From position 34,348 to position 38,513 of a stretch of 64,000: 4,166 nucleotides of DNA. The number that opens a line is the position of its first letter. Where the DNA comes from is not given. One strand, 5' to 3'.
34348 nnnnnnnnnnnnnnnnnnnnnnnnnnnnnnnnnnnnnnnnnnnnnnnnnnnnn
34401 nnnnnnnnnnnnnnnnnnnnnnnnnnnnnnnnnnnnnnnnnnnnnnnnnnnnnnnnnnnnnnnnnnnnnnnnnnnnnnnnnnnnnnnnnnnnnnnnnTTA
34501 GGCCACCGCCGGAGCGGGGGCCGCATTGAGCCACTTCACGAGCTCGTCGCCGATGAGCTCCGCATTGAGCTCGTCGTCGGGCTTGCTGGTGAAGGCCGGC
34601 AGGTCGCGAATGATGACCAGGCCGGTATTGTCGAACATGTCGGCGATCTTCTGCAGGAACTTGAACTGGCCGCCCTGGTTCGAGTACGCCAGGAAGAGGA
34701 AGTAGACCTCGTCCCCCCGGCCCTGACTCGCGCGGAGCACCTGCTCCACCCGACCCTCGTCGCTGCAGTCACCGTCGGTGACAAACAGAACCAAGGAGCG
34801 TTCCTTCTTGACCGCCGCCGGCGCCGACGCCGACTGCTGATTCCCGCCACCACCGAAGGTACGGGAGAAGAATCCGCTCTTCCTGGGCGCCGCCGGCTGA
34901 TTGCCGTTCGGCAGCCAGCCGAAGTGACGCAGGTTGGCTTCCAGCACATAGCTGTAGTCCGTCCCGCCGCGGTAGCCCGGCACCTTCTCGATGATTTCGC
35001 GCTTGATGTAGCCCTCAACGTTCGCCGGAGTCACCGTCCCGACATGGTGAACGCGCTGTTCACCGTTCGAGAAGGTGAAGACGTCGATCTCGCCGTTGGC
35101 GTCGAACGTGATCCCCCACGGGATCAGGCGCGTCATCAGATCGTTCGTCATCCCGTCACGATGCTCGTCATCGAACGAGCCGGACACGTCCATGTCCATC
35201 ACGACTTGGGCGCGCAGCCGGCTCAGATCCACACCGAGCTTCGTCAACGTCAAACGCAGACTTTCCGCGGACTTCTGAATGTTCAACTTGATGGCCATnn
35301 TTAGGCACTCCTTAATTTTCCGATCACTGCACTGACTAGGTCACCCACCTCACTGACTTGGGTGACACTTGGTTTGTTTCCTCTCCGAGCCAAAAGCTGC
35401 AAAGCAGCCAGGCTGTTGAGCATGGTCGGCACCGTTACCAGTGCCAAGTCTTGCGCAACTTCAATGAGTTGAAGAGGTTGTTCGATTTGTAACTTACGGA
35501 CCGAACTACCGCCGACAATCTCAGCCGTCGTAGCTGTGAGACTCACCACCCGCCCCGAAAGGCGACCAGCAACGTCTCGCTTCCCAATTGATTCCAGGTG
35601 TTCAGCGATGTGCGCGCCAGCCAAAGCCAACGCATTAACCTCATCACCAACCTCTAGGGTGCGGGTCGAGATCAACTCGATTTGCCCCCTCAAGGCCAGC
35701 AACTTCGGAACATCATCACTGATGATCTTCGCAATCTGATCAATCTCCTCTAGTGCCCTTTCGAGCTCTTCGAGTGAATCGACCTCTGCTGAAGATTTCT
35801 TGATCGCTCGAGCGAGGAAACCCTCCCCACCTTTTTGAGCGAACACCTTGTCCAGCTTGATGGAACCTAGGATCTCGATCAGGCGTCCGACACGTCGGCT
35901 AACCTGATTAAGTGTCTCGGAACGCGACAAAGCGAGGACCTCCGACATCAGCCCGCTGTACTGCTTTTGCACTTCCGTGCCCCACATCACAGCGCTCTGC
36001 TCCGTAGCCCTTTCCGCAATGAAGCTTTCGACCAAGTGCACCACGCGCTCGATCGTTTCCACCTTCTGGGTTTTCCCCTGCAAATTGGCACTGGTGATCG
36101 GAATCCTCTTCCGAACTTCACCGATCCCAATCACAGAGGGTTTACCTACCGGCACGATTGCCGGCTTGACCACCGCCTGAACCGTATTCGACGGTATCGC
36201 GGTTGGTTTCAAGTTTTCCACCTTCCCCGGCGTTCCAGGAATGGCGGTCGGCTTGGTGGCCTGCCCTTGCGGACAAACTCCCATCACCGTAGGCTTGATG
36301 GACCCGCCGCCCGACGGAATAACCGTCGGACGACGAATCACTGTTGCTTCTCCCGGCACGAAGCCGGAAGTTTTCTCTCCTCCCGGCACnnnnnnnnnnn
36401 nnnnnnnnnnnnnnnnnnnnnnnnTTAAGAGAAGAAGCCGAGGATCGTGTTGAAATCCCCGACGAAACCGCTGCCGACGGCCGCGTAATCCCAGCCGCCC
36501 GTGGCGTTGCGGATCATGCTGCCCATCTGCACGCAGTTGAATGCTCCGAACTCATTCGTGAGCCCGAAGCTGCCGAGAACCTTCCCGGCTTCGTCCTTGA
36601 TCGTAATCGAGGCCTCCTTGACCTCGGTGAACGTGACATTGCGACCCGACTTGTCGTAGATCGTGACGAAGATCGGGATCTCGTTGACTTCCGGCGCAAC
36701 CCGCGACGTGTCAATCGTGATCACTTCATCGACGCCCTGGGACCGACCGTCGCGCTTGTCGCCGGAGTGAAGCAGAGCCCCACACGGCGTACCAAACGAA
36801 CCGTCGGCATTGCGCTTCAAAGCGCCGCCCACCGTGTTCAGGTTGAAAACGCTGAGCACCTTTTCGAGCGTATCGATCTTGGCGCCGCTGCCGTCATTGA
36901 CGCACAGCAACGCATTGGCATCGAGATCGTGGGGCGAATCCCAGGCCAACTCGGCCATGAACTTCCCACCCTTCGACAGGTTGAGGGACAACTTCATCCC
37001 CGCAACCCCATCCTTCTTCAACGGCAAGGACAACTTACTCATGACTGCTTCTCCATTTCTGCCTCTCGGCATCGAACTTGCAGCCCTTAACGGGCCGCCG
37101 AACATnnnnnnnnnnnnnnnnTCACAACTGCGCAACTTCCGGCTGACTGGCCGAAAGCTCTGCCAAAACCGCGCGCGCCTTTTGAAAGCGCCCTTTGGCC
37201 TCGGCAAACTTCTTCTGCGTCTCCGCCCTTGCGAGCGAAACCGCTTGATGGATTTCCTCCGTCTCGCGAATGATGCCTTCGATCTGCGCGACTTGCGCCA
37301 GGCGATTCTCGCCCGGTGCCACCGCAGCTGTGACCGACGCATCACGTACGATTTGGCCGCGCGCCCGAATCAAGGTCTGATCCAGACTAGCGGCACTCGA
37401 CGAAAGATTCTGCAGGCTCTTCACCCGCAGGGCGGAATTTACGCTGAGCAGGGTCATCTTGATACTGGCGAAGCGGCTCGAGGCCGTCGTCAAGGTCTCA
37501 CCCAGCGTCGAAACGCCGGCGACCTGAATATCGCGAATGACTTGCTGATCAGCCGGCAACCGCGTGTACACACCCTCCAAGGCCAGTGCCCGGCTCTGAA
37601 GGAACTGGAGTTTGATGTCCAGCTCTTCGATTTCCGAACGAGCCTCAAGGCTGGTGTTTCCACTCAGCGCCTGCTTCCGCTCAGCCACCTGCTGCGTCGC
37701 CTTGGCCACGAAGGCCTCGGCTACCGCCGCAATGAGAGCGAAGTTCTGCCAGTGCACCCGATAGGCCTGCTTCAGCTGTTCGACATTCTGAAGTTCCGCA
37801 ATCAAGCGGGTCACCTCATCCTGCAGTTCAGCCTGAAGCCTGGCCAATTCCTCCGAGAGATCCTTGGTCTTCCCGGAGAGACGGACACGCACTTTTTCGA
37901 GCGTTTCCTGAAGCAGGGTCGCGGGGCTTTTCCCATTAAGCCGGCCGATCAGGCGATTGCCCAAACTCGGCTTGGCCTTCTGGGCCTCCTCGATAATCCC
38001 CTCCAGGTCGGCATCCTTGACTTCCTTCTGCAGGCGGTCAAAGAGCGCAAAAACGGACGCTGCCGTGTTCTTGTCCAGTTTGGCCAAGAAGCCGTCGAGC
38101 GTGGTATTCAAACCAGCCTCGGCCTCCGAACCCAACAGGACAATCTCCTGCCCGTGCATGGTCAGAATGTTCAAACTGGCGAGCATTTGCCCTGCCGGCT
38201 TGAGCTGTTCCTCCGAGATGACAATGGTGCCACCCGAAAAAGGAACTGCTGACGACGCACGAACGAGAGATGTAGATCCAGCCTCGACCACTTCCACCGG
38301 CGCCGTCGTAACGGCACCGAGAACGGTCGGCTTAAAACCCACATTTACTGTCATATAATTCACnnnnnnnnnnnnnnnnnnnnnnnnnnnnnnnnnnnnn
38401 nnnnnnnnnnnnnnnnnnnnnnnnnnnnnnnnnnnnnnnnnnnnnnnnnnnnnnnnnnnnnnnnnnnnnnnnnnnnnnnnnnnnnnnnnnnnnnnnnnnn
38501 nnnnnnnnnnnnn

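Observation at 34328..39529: Near-identical 33-nt promoter element present twice (34328-34360 and 39497-39529), both firing on the minus strand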

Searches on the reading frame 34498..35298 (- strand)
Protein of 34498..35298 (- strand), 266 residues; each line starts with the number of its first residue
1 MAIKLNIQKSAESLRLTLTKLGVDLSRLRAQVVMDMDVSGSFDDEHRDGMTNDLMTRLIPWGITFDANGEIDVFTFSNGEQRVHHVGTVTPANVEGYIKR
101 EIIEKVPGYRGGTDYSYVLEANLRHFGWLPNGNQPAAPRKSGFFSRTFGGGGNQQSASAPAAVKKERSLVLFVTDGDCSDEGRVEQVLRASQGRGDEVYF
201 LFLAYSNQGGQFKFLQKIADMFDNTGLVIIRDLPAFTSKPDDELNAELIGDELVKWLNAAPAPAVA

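Call 6: search_protein_families(library=pfam, proteins=[window:34498-35298:-])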
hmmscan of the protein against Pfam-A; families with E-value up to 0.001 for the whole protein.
window:34498-35298:- (266 aa): 1 family
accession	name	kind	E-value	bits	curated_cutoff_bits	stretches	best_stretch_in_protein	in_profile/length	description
PF10138.15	vWA-TerF-like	-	8.3e-20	72.2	29.4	2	29-124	1-95/200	vWA found in TerF C terminus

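Call 50: search_protein_families(library=ncbifam, proteins=[window:34498-35298:-], max_evalue=0.01)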
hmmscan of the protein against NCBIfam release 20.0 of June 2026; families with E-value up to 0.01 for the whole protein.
window:34498-35298:- (266 aa): 0 families

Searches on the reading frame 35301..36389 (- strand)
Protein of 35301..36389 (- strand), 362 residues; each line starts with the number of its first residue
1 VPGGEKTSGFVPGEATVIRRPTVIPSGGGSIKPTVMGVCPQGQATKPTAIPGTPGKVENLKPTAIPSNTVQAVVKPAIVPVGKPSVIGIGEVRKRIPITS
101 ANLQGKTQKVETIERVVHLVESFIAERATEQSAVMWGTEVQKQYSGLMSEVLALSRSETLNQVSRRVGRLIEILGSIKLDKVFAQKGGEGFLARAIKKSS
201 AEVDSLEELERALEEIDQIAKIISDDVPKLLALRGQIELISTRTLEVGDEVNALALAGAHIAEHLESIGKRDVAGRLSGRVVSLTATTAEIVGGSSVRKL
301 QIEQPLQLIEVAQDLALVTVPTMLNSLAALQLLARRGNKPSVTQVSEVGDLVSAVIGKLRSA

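Call 6: search_protein_families(library=pfam, proteins=[window:35301-36389:-])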
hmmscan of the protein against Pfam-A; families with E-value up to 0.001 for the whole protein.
window:35301-36389:- (362 aa): 1 family
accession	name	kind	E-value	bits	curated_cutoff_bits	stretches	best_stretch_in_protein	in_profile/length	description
PF05816.16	TelA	-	0.00024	20.7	30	1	130-266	13-149/332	Toxic anion resistance protein (TelA)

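Call 50: search_protein_families(library=ncbifam, proteins=[window:35301-36389:-], max_evalue=0.01)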
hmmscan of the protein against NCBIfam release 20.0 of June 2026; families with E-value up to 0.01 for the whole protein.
window:35301-36389:- (362 aa): 0 families

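Call 73: search_protein_families(library=pfam, proteins=[window:35301-36389:-], max_evalue=1)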
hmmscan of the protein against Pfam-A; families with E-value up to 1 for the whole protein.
window:35301-36389:- (362 aa): 1 family
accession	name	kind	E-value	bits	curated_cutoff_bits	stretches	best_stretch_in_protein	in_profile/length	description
PF05816.16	TelA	-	0.00024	20.7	30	1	130-266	13-149/332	Toxic anion resistance protein (TelA)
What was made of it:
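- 35301..36389 (-): TelA-like gene (weak Pfam TelA match, below the gathering score). calls 6, 73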

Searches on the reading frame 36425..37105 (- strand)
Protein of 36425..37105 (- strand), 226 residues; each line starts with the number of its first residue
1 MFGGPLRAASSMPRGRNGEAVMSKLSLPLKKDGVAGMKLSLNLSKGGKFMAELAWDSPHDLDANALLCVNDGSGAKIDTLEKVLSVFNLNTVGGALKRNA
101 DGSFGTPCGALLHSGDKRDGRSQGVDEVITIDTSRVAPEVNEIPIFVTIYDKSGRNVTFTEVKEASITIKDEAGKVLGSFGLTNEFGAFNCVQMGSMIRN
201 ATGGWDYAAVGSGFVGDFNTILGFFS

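Call 6: search_protein_families(library=pfam, proteins=[window:36425-37105:-])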
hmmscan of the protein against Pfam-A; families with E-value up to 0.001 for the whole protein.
window:36425-37105:- (226 aa): 1 family
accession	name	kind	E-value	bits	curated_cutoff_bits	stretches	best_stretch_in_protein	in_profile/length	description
PF02342.23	TerD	-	4.5e-21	75.6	25.3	1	45-222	19-184/187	TerD domain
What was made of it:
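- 36425..37105 (-): terD-family gene. call 6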

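Call 50: search_protein_families(library=ncbifam, proteins=[window:36425-37105:-], max_evalue=0.01)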
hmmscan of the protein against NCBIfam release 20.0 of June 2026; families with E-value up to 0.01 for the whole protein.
window:36425-37105:- (226 aa): 0 families

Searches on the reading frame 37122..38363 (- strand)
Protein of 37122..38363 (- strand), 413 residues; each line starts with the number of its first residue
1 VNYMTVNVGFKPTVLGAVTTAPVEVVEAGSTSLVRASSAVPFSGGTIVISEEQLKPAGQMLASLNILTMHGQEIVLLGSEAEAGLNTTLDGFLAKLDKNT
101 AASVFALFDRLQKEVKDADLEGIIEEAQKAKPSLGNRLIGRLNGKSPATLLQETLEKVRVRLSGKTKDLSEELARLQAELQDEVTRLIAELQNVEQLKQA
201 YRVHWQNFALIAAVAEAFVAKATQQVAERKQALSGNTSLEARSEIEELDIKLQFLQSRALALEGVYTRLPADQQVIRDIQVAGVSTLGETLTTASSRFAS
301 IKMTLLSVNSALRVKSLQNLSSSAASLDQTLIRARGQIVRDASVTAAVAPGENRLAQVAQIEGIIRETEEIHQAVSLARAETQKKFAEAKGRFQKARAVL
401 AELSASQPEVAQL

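Call 6: search_protein_families(library=pfam, proteins=[window:37122-38363:-])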
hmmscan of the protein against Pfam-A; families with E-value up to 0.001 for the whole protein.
window:37122-38363:- (413 aa): 0 families

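Call 50: search_protein_families(library=ncbifam, proteins=[window:37122-38363:-], max_evalue=0.01)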
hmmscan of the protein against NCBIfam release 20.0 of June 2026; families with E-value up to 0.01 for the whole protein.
window:37122-38363:- (413 aa): 0 families

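Call 73: search_protein_families(library=pfam, proteins=[window:37122-38363:-], max_evalue=1)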
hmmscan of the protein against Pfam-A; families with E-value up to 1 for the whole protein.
window:37122-38363:- (413 aa): 2 families
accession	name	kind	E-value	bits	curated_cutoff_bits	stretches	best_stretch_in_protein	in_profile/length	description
PF08720.15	Hema_stalk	-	0.12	12.5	26.9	1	213-292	15-93/175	Influenza C hemagglutinin stalk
PF07464.16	ApoLp-III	-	0.2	12.3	36.3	1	152-227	64-140/146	Apolipophorin-III precursor (apoLp-III)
